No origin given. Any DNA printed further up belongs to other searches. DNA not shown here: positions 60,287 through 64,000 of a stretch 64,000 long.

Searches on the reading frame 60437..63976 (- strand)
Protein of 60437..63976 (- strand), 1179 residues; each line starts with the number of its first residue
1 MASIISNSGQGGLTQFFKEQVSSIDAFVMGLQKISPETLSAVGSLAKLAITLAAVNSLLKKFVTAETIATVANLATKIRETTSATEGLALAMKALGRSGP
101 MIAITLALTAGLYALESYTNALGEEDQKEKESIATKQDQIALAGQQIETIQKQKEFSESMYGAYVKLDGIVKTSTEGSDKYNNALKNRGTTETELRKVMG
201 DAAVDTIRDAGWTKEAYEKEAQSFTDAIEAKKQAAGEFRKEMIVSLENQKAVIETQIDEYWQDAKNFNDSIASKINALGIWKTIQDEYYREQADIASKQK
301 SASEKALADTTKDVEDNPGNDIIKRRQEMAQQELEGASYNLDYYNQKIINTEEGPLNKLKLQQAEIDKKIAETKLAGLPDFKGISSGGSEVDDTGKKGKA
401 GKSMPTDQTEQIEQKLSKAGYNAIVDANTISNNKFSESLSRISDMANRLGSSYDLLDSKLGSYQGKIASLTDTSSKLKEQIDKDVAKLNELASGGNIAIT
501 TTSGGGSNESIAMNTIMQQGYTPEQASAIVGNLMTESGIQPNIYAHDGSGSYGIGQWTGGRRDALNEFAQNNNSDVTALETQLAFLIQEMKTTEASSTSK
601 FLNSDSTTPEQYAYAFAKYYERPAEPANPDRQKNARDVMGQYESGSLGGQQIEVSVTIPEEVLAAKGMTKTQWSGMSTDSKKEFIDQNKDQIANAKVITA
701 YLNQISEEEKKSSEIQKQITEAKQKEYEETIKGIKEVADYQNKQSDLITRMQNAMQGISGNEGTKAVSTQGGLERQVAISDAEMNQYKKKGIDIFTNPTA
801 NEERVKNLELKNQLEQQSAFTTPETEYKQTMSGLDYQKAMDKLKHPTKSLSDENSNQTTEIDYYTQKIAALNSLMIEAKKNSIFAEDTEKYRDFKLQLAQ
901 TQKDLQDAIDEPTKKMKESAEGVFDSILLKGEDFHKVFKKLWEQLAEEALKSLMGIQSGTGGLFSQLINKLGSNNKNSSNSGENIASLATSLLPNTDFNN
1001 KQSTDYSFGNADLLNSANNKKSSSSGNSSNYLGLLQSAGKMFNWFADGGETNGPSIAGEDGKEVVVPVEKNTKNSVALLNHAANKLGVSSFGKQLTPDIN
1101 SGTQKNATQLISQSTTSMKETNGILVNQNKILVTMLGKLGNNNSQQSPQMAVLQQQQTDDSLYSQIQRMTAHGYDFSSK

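Call 11: search_protein_families(library=phrogs, proteins=[window:60437-63976:-], max_evalue=0.001)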
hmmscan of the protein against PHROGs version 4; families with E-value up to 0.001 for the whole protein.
window:60437-63976:- (1179 aa): 6 families
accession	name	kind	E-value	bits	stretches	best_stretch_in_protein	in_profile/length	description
phrog_8949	-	unknown function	1.1e-19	72.3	1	503-652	331-483/557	-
phrog_9570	-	tail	7.4e-18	65.8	1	374-643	381-616/689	tail length tape measure protein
phrog_24249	-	tail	4.9e-15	56.4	1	511-629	15-136/739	tail protein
phrog_11037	-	unknown function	8.3e-15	55.8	1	507-659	16-176/365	-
phrog_27648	-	unknown function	3.3e-08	34.7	1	1038-1118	57-138/214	-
phrog_512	-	unknown function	5.4e-06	27.2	1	522-596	72-156/199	-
